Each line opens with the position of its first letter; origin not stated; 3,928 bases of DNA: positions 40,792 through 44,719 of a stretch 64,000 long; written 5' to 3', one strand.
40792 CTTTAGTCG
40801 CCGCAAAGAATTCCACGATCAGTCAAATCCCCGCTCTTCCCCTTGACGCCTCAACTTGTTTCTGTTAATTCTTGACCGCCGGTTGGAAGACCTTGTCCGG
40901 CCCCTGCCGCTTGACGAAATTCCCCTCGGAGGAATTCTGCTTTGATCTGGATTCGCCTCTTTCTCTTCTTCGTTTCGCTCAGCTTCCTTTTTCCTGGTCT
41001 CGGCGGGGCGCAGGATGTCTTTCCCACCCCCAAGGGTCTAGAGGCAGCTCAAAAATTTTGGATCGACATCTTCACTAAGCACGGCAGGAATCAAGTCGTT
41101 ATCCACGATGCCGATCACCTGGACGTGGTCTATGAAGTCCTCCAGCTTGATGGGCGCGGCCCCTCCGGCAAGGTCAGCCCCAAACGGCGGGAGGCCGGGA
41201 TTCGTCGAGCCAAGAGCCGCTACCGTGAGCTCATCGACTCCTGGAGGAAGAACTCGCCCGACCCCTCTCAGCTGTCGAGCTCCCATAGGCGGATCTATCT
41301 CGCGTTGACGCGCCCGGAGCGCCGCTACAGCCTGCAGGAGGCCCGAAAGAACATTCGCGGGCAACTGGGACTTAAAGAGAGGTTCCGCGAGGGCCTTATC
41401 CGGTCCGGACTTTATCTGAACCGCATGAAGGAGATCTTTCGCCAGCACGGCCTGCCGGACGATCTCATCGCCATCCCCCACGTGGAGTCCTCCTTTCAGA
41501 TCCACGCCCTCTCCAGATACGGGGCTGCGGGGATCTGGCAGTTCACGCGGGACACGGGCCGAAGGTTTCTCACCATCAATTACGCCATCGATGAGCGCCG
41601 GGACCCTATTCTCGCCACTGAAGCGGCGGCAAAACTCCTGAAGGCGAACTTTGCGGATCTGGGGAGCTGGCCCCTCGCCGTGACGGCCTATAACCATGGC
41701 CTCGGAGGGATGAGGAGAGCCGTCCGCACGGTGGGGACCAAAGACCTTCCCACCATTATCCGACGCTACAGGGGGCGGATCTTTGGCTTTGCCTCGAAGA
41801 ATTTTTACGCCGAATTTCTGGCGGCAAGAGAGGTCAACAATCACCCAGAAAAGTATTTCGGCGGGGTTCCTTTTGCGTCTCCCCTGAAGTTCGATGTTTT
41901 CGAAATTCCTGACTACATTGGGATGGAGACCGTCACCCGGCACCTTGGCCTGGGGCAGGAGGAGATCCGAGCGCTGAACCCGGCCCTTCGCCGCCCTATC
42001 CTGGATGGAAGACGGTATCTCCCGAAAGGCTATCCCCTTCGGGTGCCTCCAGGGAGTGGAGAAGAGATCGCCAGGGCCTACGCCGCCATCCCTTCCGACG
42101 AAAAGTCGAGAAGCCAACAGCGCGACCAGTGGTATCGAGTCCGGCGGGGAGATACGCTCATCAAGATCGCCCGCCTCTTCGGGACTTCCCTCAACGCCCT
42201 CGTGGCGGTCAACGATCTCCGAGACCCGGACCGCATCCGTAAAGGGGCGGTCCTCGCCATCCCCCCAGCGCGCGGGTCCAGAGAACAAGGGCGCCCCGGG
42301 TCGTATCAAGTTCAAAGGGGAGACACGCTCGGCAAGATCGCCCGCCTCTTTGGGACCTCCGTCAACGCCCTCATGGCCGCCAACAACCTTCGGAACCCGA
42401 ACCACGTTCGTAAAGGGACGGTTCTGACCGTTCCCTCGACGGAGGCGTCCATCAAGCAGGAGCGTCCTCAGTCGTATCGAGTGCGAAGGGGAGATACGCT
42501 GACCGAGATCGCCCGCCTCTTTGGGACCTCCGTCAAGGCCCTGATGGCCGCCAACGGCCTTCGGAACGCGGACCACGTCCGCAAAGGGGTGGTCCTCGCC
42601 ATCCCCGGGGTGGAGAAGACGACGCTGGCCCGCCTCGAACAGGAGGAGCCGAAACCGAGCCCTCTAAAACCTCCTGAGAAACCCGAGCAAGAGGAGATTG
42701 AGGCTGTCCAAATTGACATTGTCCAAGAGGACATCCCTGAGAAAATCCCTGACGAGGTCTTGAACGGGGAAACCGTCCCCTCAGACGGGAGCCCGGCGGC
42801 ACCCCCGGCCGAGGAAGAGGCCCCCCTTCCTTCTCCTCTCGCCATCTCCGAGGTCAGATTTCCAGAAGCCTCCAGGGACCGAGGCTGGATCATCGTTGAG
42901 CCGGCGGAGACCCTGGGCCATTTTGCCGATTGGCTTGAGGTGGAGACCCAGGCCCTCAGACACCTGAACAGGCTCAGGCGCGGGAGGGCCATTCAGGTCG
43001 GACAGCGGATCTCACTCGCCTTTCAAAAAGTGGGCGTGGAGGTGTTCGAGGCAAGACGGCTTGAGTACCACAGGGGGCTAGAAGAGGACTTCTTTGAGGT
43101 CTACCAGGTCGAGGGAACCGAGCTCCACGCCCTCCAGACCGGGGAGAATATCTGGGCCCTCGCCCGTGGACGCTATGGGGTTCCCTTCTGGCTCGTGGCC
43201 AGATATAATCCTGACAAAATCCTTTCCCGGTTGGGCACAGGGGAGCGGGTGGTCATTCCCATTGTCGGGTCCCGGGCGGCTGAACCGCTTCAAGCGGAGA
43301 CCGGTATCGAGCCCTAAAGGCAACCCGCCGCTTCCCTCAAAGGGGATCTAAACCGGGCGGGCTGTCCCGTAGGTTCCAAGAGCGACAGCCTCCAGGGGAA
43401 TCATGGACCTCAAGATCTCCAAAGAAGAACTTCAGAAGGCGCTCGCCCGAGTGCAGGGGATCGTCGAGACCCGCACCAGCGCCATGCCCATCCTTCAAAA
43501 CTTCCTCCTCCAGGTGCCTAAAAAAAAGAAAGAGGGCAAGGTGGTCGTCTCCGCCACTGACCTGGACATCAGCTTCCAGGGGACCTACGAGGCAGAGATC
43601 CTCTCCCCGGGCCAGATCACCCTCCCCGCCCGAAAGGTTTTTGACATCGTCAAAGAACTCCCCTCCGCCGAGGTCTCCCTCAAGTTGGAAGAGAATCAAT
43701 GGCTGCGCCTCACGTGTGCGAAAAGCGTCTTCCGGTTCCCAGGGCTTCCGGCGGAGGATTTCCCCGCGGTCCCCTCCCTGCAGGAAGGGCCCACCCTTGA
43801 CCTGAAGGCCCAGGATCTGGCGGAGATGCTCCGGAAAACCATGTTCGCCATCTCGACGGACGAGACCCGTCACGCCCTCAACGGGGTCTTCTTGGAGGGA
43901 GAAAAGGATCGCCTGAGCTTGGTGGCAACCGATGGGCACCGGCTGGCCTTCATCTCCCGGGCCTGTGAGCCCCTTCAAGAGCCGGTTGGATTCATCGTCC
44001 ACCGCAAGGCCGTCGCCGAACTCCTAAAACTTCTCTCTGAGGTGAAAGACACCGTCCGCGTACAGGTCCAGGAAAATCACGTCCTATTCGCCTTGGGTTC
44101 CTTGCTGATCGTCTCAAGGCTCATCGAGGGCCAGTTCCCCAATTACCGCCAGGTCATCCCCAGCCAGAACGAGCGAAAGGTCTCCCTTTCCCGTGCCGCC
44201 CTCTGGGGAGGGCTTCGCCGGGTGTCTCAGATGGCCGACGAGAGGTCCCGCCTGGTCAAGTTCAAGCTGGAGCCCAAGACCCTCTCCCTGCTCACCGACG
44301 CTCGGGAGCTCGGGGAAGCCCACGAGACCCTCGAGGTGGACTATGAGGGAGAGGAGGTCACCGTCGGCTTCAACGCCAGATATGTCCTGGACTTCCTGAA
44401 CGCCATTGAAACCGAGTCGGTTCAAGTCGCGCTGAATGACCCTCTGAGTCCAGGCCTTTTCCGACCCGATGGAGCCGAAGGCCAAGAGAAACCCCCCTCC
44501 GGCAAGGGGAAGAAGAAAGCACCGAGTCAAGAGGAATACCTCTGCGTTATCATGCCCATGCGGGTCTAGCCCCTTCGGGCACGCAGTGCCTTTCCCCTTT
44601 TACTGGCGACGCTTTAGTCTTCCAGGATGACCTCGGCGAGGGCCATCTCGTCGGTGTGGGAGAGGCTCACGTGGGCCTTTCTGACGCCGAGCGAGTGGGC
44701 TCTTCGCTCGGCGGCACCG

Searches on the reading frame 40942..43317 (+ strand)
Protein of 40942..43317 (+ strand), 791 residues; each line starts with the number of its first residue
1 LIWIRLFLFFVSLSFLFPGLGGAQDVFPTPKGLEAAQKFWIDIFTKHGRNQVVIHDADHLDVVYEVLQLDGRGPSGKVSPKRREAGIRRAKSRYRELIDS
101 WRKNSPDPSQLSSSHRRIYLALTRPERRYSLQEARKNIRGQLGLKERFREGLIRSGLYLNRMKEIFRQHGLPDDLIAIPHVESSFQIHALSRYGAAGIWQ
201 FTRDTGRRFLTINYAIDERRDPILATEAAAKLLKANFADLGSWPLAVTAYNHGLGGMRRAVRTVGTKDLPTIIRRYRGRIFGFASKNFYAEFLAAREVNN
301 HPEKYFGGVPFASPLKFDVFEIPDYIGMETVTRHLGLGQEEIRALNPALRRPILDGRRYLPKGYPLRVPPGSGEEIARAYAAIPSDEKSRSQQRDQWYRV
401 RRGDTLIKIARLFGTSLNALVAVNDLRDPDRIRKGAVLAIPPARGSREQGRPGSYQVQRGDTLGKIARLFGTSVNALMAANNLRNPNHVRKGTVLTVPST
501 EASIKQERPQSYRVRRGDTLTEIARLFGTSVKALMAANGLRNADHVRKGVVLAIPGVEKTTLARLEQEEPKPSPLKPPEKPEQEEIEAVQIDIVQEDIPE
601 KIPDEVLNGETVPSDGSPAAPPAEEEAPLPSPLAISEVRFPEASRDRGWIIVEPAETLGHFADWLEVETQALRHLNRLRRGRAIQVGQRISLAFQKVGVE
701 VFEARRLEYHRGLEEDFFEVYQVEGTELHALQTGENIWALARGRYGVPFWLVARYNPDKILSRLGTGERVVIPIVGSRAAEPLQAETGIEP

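Call 39: search_protein_families(library=pfam, proteins=[window:40942-43317:+], max_evalue=0.00001)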
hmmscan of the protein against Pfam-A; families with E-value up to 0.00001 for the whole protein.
window:40942-43317:+ (791 aa): 5 families
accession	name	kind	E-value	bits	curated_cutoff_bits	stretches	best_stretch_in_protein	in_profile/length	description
PF01476.26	LysM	-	2.4e-46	155.9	20.9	3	455-498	1-43/43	LysM domain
PF01464.25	SLT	-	9.7e-21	74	21.3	1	171-268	13-112/117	Transglycosylase SLT domain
PF23473.1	LysM3_LYK4_5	-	6.2e-18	65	29.3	0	454-498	4-47/48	LYK4/5 LysM3 domain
PF23446.1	LysM1_NFP_LYK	-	2e-12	48.2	36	0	461-498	16-54/60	NFP/LYK LysM1 domain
PF23472.1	LysM2_CERK1_LYK3_4_5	-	5.1e-06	26.8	27.4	0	454-498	7-54/56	LYK3/4/5 LysM2 domain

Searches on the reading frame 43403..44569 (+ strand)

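Call 39: search_protein_families(library=pfam, proteins=[window:43403-44569:+], max_evalue=0.00001)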
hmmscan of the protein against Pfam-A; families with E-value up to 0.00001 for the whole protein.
window:43403-44569:+ (388 aa): 3 families
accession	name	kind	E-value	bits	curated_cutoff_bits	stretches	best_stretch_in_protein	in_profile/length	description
PF00712.24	DNA_pol3_beta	-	2.2e-37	128.3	24.4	2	1-124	1-120/120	DNA polymerase III beta subunit, N-terminal domain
PF02767.21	DNA_pol3_beta_2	-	3.1e-28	98.8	27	1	134-247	2-116/116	DNA polymerase III beta subunit, central domain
PF02768.20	DNA_pol3_beta_3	-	1.9e-25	89.5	27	1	249-358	1-110/121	DNA polymerase III beta subunit, C-terminal domain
